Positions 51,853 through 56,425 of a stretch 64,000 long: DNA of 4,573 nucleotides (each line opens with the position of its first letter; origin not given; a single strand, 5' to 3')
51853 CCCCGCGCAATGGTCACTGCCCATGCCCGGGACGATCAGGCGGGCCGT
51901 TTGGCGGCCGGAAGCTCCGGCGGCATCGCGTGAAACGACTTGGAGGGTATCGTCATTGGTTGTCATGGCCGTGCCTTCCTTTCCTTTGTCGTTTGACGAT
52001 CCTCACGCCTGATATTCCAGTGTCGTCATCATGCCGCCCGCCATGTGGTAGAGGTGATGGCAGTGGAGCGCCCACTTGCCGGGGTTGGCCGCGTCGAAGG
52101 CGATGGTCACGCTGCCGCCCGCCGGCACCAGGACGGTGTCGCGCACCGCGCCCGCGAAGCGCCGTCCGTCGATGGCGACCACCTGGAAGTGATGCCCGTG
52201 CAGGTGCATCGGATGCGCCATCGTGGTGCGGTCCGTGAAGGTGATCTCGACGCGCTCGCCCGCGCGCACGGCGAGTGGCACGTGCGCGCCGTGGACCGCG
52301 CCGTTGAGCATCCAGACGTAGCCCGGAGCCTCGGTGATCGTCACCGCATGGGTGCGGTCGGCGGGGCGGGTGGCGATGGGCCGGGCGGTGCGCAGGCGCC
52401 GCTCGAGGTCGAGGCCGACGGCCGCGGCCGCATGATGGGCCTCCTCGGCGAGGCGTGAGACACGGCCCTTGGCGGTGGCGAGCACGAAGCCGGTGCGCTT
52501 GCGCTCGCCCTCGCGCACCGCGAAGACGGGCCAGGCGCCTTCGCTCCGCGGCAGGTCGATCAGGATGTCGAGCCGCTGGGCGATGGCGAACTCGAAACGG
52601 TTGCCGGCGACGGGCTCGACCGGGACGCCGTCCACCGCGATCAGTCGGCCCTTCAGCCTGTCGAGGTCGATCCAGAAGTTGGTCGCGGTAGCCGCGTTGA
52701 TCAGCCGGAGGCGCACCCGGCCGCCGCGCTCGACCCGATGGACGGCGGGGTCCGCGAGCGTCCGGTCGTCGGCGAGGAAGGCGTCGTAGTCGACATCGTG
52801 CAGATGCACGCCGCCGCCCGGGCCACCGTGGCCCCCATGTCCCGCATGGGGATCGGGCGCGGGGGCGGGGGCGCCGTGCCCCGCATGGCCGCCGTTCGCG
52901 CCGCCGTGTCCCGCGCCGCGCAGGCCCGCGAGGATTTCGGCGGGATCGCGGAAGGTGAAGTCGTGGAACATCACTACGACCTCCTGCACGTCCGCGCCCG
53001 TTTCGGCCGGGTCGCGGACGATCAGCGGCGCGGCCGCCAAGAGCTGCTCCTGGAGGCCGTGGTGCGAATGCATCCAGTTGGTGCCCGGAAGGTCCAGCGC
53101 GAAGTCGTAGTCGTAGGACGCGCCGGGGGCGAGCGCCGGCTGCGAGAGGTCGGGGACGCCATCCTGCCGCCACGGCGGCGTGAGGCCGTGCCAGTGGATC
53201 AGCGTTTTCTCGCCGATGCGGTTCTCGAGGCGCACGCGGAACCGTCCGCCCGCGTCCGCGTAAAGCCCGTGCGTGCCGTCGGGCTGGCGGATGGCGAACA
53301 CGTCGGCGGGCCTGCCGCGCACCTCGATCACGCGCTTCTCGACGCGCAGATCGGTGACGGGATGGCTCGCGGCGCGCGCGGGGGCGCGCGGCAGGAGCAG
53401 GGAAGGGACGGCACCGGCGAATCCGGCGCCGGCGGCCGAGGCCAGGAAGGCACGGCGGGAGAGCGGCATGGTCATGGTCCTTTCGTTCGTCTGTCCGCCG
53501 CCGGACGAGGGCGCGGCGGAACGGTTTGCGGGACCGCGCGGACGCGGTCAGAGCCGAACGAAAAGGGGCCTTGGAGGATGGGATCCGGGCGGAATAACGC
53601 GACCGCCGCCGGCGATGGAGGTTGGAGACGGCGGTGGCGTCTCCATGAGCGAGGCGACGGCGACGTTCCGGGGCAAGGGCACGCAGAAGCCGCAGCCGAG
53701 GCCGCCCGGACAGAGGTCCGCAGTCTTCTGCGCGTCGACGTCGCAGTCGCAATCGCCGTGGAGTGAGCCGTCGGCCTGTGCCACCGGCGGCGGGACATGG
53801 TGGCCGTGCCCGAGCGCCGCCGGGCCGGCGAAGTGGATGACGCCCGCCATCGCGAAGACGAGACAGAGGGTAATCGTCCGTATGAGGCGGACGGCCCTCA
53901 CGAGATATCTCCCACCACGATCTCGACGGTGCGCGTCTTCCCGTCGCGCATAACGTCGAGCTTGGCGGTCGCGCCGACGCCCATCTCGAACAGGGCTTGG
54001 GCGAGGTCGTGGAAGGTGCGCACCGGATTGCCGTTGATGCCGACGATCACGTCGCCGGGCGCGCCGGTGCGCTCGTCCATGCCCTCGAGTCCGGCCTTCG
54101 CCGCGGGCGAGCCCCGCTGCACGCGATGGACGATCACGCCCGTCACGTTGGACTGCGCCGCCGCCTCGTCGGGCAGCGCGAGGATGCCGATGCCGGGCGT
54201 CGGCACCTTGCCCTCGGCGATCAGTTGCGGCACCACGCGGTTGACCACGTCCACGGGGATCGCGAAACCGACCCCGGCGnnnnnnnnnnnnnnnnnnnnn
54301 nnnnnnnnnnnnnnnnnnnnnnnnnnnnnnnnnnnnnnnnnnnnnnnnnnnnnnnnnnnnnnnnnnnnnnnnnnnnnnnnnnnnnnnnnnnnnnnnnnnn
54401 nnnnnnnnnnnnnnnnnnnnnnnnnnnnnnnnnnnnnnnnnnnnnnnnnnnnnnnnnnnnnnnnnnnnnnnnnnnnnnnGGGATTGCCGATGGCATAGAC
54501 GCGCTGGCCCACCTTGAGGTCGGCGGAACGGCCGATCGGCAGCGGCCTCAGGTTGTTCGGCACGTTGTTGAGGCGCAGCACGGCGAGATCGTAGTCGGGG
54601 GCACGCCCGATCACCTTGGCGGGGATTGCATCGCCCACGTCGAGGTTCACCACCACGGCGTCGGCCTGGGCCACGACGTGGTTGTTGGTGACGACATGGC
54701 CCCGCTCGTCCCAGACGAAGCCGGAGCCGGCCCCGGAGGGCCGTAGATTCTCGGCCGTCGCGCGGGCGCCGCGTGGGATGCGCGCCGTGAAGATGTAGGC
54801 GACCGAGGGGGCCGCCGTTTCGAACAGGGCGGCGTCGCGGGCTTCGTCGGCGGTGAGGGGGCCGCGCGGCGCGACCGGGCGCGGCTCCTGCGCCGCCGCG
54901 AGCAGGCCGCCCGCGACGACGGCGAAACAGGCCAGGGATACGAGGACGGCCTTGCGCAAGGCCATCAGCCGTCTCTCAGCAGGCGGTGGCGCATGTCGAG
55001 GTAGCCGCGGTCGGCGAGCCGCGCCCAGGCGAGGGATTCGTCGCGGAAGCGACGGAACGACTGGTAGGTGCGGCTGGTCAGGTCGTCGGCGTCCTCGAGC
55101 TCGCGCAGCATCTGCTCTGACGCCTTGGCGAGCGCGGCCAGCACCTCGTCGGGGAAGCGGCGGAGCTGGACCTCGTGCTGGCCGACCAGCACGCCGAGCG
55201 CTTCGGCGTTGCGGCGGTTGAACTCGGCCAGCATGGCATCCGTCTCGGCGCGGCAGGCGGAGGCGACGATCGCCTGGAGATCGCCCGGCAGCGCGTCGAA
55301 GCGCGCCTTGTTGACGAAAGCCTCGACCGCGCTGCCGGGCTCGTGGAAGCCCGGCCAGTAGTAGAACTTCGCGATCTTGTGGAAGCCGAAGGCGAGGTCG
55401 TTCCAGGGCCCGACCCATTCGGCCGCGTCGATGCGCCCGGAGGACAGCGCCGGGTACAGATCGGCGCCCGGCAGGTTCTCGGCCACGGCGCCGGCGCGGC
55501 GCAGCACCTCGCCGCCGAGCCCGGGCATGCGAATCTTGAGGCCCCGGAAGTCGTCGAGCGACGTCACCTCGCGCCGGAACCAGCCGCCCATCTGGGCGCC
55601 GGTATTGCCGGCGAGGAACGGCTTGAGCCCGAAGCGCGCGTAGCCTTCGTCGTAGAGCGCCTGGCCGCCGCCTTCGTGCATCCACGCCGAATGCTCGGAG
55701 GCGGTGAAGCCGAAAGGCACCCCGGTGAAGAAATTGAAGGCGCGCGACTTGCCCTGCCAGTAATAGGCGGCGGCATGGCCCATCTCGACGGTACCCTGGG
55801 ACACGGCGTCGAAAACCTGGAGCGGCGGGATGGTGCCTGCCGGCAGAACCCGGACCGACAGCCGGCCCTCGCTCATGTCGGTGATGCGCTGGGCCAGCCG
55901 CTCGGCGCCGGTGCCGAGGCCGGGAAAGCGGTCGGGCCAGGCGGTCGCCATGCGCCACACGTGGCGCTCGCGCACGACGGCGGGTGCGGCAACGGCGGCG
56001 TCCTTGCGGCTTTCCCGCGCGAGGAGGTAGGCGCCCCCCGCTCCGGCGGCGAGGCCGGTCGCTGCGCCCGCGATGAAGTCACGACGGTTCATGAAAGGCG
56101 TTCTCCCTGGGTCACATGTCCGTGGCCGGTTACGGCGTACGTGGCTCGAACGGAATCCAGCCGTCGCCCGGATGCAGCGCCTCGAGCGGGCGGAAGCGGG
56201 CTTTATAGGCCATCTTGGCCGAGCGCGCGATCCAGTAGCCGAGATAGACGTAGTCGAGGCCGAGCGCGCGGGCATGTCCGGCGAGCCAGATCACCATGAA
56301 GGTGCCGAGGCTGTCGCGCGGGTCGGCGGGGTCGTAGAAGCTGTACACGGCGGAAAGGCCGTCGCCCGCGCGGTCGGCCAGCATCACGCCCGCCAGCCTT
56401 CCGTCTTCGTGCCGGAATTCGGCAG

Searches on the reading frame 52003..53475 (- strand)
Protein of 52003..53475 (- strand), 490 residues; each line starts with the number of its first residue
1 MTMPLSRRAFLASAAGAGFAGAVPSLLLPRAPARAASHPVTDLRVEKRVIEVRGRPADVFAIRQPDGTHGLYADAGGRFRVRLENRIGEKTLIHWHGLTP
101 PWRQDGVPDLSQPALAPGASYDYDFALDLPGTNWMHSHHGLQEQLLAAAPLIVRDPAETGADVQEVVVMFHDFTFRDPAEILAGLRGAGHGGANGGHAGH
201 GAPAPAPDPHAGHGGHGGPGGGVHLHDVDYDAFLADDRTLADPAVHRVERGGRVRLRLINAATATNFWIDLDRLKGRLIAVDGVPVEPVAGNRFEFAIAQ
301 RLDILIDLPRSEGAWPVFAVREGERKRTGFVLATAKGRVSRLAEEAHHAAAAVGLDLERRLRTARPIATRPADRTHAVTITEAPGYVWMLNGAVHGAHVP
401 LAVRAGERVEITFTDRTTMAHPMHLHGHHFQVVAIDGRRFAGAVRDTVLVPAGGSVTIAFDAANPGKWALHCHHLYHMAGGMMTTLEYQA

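Call 66: search_protein_families(library=pfam, proteins=[window:52003-53475:-])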
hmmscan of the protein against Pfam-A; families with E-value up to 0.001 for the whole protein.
window:52003-53475:- (490 aa): 3 families
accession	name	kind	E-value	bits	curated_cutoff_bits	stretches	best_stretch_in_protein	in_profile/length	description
PF07731.20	Cu-oxidase_2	-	6.5e-31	107.3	20.4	1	382-487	16-132/137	Multicopper oxidase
PF07732.21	Cu-oxidase_3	-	7.3e-24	84.6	21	1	71-157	29-118/119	Multicopper oxidase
PF00394.28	Cu-oxidase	-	3e-17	63.6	21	2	238-323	52-138/157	Multicopper oxidase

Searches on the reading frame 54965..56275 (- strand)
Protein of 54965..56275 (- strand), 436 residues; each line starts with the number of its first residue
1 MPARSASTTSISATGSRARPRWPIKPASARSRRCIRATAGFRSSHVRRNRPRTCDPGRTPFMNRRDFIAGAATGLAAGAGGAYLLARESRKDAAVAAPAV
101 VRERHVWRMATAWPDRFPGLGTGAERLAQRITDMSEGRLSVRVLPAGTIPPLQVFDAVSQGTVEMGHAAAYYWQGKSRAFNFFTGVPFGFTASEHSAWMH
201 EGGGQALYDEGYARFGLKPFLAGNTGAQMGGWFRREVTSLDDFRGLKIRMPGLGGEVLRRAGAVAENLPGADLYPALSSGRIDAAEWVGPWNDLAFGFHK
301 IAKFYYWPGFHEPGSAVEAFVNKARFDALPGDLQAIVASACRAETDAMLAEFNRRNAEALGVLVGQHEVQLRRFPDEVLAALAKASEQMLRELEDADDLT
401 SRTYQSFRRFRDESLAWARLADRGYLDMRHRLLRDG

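Call 66: search_protein_families(library=pfam, proteins=[window:54965-56275:-])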
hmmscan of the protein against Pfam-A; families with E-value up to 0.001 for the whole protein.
window:54965-56275:- (436 aa): 1 family
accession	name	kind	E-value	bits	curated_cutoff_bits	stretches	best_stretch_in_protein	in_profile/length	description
PF03480.18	DctP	-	5.9e-51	173.9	23.4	1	120-392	11-281/286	Bacterial extracellular solute-binding protein, family 7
